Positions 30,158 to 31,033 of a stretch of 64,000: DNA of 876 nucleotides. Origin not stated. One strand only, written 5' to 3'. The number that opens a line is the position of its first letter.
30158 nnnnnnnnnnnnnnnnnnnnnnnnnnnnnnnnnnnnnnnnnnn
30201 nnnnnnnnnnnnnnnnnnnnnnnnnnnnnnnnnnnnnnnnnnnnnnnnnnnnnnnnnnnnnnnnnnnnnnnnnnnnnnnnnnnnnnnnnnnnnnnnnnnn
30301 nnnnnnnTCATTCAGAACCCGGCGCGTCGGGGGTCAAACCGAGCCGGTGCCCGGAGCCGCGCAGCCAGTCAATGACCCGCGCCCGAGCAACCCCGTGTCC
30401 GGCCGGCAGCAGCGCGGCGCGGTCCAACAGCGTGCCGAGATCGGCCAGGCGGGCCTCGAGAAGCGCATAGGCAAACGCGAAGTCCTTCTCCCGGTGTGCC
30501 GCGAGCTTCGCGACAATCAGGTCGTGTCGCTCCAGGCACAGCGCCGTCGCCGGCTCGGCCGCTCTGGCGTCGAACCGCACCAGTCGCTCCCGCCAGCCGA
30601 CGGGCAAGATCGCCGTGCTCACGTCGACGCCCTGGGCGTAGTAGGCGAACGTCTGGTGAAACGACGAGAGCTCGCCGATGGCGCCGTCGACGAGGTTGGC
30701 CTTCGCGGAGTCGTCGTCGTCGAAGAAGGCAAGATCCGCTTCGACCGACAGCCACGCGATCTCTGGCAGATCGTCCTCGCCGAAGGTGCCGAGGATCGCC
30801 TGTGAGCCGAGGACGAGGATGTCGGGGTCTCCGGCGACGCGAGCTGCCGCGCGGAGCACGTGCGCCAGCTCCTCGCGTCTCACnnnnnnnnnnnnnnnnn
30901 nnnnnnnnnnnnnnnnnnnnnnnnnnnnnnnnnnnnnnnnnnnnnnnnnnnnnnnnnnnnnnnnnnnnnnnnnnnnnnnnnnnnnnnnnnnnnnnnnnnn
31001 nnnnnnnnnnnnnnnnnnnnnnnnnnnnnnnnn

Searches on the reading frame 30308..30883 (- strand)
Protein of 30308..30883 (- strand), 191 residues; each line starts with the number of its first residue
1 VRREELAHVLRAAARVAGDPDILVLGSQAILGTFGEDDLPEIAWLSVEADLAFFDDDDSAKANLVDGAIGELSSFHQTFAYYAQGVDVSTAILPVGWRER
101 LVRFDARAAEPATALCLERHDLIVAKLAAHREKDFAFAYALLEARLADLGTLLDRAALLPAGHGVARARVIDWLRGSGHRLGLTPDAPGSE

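Call 5: search_protein_families(library=pfam, proteins=[window:30308-30883:-], max_evalue=1)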
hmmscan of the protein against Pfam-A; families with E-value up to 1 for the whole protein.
window:30308-30883:- (191 aa): 1 family
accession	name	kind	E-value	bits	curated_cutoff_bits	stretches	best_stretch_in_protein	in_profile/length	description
PF19502.5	DUF6036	-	0.00025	21.4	23.6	1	22-135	22-112/164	Nucleotidyltransferase of unknown function (DUF6036)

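Call 6: search_protein_families(library=ncbifam, proteins=[window:30308-30883:-], max_evalue=1)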
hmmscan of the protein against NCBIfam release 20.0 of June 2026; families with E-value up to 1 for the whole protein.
window:30308-30883:- (191 aa): 0 families
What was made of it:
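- Tried and rejected: NCBIfam: nothing for C (call 6).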

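Call 7: search_protein_families(library=padloc, proteins=[window:30308-30883:-], max_evalue=1)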
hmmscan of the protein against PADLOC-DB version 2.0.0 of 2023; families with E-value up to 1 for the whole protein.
window:30308-30883:- (191 aa): 0 families
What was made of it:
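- PADLOC and NCBIfam give no hit for C (calls 6, 7).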

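Call 11: find_homologous_proteins(query=window:30308-30883:-)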
Query window:30308-30883:- (191 aa): 2988 proteins with E <= 0.001 among 6855 candidates; the best 120 are listed.
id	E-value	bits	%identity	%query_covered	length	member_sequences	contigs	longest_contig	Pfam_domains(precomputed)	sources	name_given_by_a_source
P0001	2.3e-117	408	99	100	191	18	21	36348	-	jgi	jgi:hypothetical protein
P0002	2.2e-91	323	82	95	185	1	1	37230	PF19502.6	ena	-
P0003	2.6e-77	277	69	95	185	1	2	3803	PF19502.6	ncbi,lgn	-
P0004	2.0e-76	274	69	96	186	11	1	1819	PF19502.6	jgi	jgi:hypothetical protein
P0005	7.7e-76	272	70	97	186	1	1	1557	PF19502.6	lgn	-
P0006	1.1e-75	272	68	95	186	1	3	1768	PF19502.6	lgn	-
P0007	4.3e-75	270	68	97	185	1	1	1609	PF19502.6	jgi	jgi:Nucleotidyltransferase of unknown function (DUF6036)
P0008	5.2e-75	270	66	95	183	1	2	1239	PF19502.6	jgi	jgi:hypothetical protein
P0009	1.1e-74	269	66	94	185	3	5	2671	PF19502.6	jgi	jgi:hypothetical protein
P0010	5.5e-74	266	66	95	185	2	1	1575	PF19502.6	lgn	-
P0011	7.6e-74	266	67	95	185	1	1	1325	PF19502.6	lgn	-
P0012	4.9e-72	260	70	91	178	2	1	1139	PF19502.6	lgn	-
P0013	1.5e-71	258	65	96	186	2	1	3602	PF19502.6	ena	-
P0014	8.9e-71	256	67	94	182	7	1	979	PF19502.6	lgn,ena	-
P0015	5.4e-70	253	64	95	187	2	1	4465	PF19502.6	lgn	-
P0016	1.7e-69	252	66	92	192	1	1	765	PF19502.6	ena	-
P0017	2.4e-68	248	65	92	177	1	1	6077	PF19502.6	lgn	-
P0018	3.5e-67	244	66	92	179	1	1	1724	PF19502.6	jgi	jgi:hypothetical protein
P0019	2.0e-66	242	65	95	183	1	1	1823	PF19502.6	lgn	-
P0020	3.8e-66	241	62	95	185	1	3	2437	PF19502.6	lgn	-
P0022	4.1e-65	237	64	95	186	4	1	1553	PF19502.6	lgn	-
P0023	4.8e-65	237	63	95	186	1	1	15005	PF19502.6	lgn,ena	-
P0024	1.6e-64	235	66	91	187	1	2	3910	PF19502.6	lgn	-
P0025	1.6e-64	235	64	95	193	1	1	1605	PF19502.6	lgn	-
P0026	1.7e-64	235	64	91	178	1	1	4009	PF19502.6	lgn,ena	-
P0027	1.7e-64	235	65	92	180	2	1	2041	PF19502.6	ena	-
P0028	2.2e-64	235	62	94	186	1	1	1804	PF19502.6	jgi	jgi:hypothetical protein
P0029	2.5e-64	235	64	91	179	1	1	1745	PF19502.6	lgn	-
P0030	4.8e-64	234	64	93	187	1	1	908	PF19502.6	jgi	jgi:hypothetical protein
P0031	2.1e-63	232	65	92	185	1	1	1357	PF19502.6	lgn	-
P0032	3.7e-63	231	64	91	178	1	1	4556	PF19502.6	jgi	jgi:hypothetical protein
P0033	5.3e-63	230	61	95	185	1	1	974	PF19502.6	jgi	jgi:hypothetical protein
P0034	5.5e-63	230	62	92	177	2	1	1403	PF19502.6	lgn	-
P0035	1.4e-62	229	63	95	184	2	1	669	PF19502.6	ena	-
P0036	1.7e-62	229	61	93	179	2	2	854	PF19502.6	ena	-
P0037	2.1e-62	228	64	91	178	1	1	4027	PF19502.6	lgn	-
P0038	2.1e-62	228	61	93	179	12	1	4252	PF19502.6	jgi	jgi:hypothetical protein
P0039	2.4e-62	228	61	95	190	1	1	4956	PF19502.6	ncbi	-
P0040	2.6e-62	228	62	92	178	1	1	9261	PF19502.6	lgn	-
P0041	2.6e-62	228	62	95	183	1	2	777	PF19502.6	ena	-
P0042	2.7e-62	228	60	95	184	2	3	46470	PF19502.6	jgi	jgi:hypothetical protein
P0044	3.6e-62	228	60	95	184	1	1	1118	PF19502.6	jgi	jgi:hypothetical protein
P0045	9.0e-62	226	67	86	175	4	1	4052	PF19502.6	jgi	jgi:hypothetical protein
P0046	1.1e-61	226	61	96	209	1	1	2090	PF19502.6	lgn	-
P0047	1.4e-61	226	58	95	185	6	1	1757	PF19502.6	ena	-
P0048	1.5e-61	226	61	94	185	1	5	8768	PF19502.6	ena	-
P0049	1.5e-61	226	63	95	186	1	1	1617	PF19502.6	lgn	-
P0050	2.0e-61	225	61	91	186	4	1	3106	PF19502.6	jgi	-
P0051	2.2e-61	225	63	92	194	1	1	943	PF19502.6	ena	-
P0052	2.2e-61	225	65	91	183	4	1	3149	PF19502.6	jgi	jgi:hypothetical protein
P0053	4.1e-61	224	60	93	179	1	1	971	PF19502.6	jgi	jgi:hypothetical protein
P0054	5.6e-61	224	61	95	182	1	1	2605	PF19502.6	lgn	-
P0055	5.6e-61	224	61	91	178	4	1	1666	PF19502.6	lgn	-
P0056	9.8e-61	223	60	93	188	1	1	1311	PF19502.6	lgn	-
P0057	1.7e-60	222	60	92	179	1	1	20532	PF19502.6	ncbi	ncbi:MAG: DUF6036 family nucleotidyltransferase [Gemmatimonadales bacterium]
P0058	1.7e-60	222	61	94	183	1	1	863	PF19502.6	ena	-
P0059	1.8e-60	222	60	91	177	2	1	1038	PF19502.6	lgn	-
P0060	2.0e-60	222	58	97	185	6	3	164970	PF19502.6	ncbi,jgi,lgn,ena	jgi:hypothetical protein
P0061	2.3e-60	222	59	95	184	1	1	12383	PF19502.6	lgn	-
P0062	2.4e-60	222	62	95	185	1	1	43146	PF19502.6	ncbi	ncbi:MAG: DUF6036 family nucleotidyltransferase [Myxococcaceae bacterium]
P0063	2.5e-60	222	59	95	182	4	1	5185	PF19502.6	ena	-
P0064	2.6e-60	222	60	91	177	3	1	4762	PF19502.6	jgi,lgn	-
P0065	2.7e-60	222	60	94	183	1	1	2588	PF19502.6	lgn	-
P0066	2.8e-60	222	61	92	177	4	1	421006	PF19502.6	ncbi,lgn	-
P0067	3.1e-60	221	62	93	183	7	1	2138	PF19502.6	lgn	-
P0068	3.1e-60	221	61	91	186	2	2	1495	PF19502.6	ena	-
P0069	3.3e-60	221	61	94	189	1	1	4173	PF19502.6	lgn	-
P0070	3.9e-60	221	61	94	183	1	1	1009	PF19502.6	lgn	-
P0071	3.9e-60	221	60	94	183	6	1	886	PF19502.6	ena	-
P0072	1.0e-59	220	59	95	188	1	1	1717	PF19502.6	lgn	-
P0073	1.2e-59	220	62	91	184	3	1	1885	PF19502.6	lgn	-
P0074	1.2e-59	219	61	94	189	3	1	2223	PF19502.6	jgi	-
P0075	1.2e-59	219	63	92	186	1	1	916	PF19502.6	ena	-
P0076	1.3e-59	219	61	93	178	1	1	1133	PF19502.6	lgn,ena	-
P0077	1.4e-59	219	62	94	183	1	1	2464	PF19502.6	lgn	-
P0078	1.4e-59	219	59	95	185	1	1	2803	PF19502.6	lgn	-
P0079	1.5e-59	219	59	92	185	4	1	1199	PF19502.6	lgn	-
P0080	1.6e-59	219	62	94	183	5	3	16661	PF19502.6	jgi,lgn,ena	-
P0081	1.6e-59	219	59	91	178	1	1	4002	PF19502.6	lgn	-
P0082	2.0e-59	219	58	92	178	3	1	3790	PF19502.6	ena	-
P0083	2.0e-59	219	61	91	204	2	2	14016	PF19502.6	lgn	-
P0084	2.2e-59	219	62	95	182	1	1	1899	PF19502.6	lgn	-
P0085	2.5e-59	218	65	83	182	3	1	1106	PF19502.6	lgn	-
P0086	2.8e-59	218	58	95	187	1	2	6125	PF19502.6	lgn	-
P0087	3.4e-59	218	60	93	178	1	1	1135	PF19502.6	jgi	-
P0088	3.4e-59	218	60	96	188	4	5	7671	PF19502.6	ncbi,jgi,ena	-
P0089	3.6e-59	218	61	94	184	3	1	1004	PF19502.6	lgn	-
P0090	5.8e-59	217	59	95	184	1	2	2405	PF19502.6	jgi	jgi:hypothetical protein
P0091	5.8e-59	217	62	94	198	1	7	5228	PF19502.6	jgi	jgi:hypothetical protein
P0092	5.9e-59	217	60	95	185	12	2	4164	PF19502.6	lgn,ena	-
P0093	6.5e-59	217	60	94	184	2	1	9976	PF19502.6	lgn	-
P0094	7.0e-59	217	60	95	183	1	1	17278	PF19502.6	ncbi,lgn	ncbi:MAG: DUF6036 family nucleotidyltransferase [Mycobacteriales bacterium]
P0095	7.3e-59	217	62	94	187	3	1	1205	PF19502.6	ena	-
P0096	8.4e-59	217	57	99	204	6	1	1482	PF19502.6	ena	-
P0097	1.8e-58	216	59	95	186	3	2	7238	PF19502.6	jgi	-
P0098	2.1e-58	215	60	95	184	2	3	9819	PF19502.6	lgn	-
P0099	3.7e-58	215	56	94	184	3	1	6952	PF19502.6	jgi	-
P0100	3.9e-58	215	62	90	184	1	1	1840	PF19502.6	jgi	jgi:hypothetical protein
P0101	5.5e-58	214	58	95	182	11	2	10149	PF19502.6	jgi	-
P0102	5.7e-58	214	57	99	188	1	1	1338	PF19502.6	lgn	-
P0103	7.1e-58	214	61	86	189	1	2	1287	PF19502.6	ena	-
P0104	7.1e-58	214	57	91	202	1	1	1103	PF19502.6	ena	-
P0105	7.2e-58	214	59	94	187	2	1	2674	PF19502.6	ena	-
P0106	7.2e-58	214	60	91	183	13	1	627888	PF19502.6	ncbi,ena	-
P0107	8.4e-58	213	60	95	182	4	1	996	PF19502.6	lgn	-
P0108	9.6e-58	213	61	92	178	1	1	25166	PF19502.6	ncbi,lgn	ncbi:hypothetical protein BH18ACT17_BH18ACT17_01520 [soil metagenome]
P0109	1.1e-57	213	59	95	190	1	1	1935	PF19502.6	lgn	-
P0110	1.2e-57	213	61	91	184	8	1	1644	PF19502.6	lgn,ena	-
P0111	1.4e-57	213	60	91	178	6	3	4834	PF19502.6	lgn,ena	-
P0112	1.5e-57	213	61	89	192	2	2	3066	PF19502.6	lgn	-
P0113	1.6e-57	213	58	91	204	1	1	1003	PF19502.6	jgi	jgi:hypothetical protein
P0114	1.6e-57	213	60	84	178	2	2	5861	PF19502.6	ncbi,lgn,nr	ncbi:MAG TPA: DUF6036 family nucleotidyltransferase [Acidimicrobiales bacterium]|nr:DUF6036 family n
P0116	2.0e-57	212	59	94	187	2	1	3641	PF19502.6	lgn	-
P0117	2.0e-57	212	58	94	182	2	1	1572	PF19502.6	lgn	-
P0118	2.1e-57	212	59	96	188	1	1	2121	PF19502.6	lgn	-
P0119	2.5e-57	212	61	94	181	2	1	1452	PF19502.6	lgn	-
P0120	2.5e-57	212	58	92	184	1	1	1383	PF19502.6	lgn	-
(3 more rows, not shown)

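Call 12: search_solved_structures(query=window:30308-30883:-, max_evalue=10)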
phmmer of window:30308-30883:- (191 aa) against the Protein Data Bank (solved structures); distinct sequences matched with E-value up to 10: 1.
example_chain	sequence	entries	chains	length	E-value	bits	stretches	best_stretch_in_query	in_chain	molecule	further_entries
4g56_B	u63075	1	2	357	0.96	12.7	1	89-139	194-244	MGC81050 protein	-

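Call 20: find_related_loci(query=A1, collection=genome_contigs, flank=4000)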
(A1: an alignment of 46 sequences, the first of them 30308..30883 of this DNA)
Query A1 (191 aa) in genome_contigs; peptide patterns used: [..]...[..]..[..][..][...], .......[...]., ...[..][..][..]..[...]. (x = any residue, [..] = any of these).
600 stretches matched a pattern (row limit reached: there are more); 565 encode a relative of the query (tblastn E <= 1e-3); the best 80 are kept; 80 distinct loci.
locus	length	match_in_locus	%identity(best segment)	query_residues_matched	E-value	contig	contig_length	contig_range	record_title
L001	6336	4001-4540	62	1-180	3e-70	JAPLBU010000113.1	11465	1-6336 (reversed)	MAG: Actinomycetota bacterium isolate LacPavin_0818_WC45_MAG_67_6 LacPavin_0818_WC45_scaffold_245836, whole genome shotg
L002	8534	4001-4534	62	3-180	9e-70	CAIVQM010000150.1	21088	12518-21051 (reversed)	uncultured bacterium isolate Kiruna3_bin-1975 genome assembly, contig: bin-1975:150/535, whole genome shotgun sequence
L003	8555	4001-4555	58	1-185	3e-65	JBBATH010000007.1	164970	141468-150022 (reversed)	MAG: Candidatus Nanopelagicales bacterium isolate EUL_266 ctg7-EUL_266, whole genome shotgun sequence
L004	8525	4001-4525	61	1-175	6e-65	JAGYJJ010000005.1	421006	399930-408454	MAG: Candidatus Nanopelagicales bacterium isolate M30B38 contig_7356, whole genome shotgun sequence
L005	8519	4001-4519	60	1-174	6e-62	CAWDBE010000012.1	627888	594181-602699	MAG: uncultured Actinomycetota bacterium isolate MFD01721.bin.2.75 genome assembly, contig: contig_9682, whole genome sh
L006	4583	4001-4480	59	1-160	2e-61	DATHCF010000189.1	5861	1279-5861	MAG TPA_asm: Acidimicrobiales bacterium isolate SMAG_U12360 k141_1638988, whole genome shotgun sequence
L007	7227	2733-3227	62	1-165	2e-61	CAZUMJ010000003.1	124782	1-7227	MAG TPA_asm: uncultured Iamiaceae bacterium isolate SRP263991_co5_62 genome assembly, contig: NODE_319_length_124782_cov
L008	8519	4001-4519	58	1-174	2e-60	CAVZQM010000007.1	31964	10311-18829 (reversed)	MAG: uncultured Actinomycetes bacterium isolate MFD05747.bin.2.197 genome assembly, contig: contig_41743, whole genome s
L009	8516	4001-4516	55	1-174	6e-59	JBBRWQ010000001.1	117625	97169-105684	MAG: Actinomycetales bacterium isolate La4_metabat2.030 La4_metabat2.030_K_712228_L_117625_cov_26.1391, whole genome sho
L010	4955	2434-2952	57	1-174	7e-59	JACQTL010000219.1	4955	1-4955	MAG: Actinomycetota bacterium isolate NC_groundwater_1410_Ag_S-0.65um_73_24 S_p65_S5_coassembly_k141_2913273, whole geno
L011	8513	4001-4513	60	3-176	7e-59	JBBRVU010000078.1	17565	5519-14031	MAG: Actinomycetes bacterium isolate La3_metabat2.225 La3_metabat2.225_K_2248637_L_17565_cov_20.5091, whole genome shotg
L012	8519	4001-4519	56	1-174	3e-58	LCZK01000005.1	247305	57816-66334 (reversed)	Actinobacteria bacterium IMCC26207 IMCC26207_105, whole genome shotgun sequence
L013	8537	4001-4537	54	1-180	2e-58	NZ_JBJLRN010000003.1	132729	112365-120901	Kineococcus sp. SYSU DK025 NODE_3_length_132729_cov_29.279332, whole genome shotgun sequence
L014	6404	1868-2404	56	1-180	6e-58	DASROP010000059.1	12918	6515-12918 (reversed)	MAG TPA_asm: Actinomycetales bacterium isolate SMAG_U10271 k141_28851, whole genome shotgun sequence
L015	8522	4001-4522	56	1-175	4e-58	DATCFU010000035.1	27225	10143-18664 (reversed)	MAG TPA_asm: Acidothermaceae bacterium isolate SMAG_U7788 k141_156477, whole genome shotgun sequence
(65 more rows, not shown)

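Call 34: predict_structure(alignment_id=A1)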
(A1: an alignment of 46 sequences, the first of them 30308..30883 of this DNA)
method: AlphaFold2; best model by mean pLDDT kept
length: 191 residues; sequences in the alignment: 46
mean_pLDDT: 96.7   pTM: 0.91
mean pLDDT of the five models: 96.7, 96.4, 96.3, 96.0, 96.0
residues with pLDDT >= 90: 185; 70-90: 3; 50-70: 3; < 50: 0
segments of 3 or more residues with pLDDT < 50: none
pLDDT, mean of each block of 10 residues (from residue 1): 98 98 98 97 94 96 98 98 97 98 98 98 98 97 98 98 98 98 86 55
secondary structure, 60 per line:
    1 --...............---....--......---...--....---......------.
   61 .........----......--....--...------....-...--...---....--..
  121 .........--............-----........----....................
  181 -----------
elements in order: H3-17 E21-24 H27-32 H41-44 E48-53 H60-69 H74-79 E82-85 H97-100 E102-104 E113-116 H119-129 H132-143 H149-156 H161-180
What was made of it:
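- The confident model has an alpha/beta NTase lobe plus a four-helix bundle (call 34).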

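Call 37: fold_search(model_id=the predicted structure, library=pdb)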
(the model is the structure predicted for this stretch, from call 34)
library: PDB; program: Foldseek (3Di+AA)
matches with E <= 10: 37; with E <= 0.001: 0
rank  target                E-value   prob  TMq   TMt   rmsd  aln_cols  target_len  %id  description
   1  2ikf_B                9.1e-02  0.16  0.23  0.17  14.2       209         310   11  Terminal uridylyl transferase 4 from Trypanosoma brucei with bound UTP (released 2007-02-20)
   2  2q0c_B                1.0e-01  0.15  0.23  0.16  12.9       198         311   10  Terminal uridylyl transferase 4 from Trypanosoma brucei with bound CTP (released 2007-08-28)
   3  8an4_B                2.9e-01  0.44  0.42  0.42   9.5       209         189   14  MenT1 toxin (rv0078a) from Mycobacterium tuberculosis H37Rv (released 2023-08-02)
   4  8an4_A                6.8e-01  0.25  0.41  0.40   9.7       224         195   14  MenT1 toxin (rv0078a) from Mycobacterium tuberculosis H37Rv (released 2023-08-02)
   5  6ig2_A                1.8e+00  0.01  0.13  0.10  15.7       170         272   11  Structure of mitochondrial CDP-DAG synthase Tam41 complexed with CTP, delta 74, F240A (released 2019-07-10)
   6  4ud4_B                2.7e+00  0.04  0.21  0.15  12.5       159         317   13  Structural Plasticity of Cid1 Provides a Basis for its RNA Terminal Uridylyl Transferase Activity (released 2015-03-18)
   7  6ig4_B                2.9e+00  0.02  0.21  0.16  14.4       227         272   10  Structure of mitochondrial CDP-DAG synthase Tam41, delta 74 (released 2019-07-10)
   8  3dad_B                4.0e+00  0.02  0.16  0.11  12.7       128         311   14  Crystal structure of the N-terminal regulatory domains of the formin FHOD1 (released 2008-09-16)
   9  2qsb                  4.3e+00  0.08  0.16  0.31   7.2        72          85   14  Crystal structure of a protein from uncharacterized family UPF0147 from Thermoplasma acidophilum (released 2007-09-11)
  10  3hug_G                4.3e+00  0.03  0.12  0.25  10.6        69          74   17  Crystal structure of Mycobacterium tuberculosis anti-sigma factor RslA in complex with -35 promoter binding domain of  (released 2010-03-02)
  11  4uvq                  4.8e+00  0.02  0.14  0.11  13.7       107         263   12  PatG Domain of Unknown Function (released 2014-09-17)
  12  5wa4_F                5.4e+00  0.03  0.14  0.09  11.7        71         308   24  Pyridine synthase, TbtD, from thiomuracin biosynthesis bound to an N-terminal leader peptide fragment (released 2017-11-22)
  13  8uua_v                5.7e+00  0.03  0.16  0.08  11.0        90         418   16  Cryo-EM structure of the Listeria innocua 50S ribosomal subunit in complex with HflXr (structure III) (released 2024-02-28)
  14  2gyq_B                6.0e+00  0.01  0.15  0.16  16.4       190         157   10  YcfI, a putative structural protein from Rhodopseudomonas palustris. (released 2006-06-13)
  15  3hug_A                6.4e+00  0.02  0.12  0.24  10.6        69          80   17  Crystal structure of Mycobacterium tuberculosis anti-sigma factor RslA in complex with -35 promoter binding domain of  (released 2010-03-02)
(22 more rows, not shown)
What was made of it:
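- Closest known: MenAT1. Same: The toxin is a small NTase (the MenT1 chains in PDB entry 8an4 are 189-195 residues, call 37) with a bi-lobed plan of a beta-sheet NTase lobe plus a four-helix bundle.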

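Call 41: search_solved_structures(query=A1, max_evalue=10, show_alignments=3)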
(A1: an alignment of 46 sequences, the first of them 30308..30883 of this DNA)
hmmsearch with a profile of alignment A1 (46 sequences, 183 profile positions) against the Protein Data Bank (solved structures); distinct sequences matched with E-value up to 10: 0.
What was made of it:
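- Tried and rejected: PDB by sequence or profile: nothing for C (calls 12, 41).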

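Call 45: search_protein_families(library=pfam, alignment_id=A1, max_evalue=10)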
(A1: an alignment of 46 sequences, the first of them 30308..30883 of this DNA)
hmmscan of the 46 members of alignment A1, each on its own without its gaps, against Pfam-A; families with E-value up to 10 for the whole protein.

A. member 1, window:30308-30883:- (191 aa): 1 family
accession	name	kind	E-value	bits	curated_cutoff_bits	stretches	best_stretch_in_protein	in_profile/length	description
PF19502.5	DUF6036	-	0.00025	21.4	23.6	1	22-135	22-112/164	Nucleotidyltransferase of unknown function (DUF6036)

B. families by the number of members that match (of 46 scanned): 5 families
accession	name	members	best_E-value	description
PF19502.5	DUF6036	46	8.4e-11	Nucleotidyltransferase of unknown function (DUF6036)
PF19836.4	DUF6315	1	0.081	Family of unknown function (DUF6315)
PF20085.5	TGL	1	0.14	Protein-glutamine gamma-glutamyltransferase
PF04422.18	FrhB_FdhB_N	1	0.17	Coenzyme F420 hydrogenase/dehydrogenase, beta subunit N-term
PF07806.16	Nod_GRP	1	0.29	Nodule-specific GRP repeat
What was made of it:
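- C gave no hit to any resistance-NTase family in Pfam or NCBIfam (calls 5, 6, 45).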
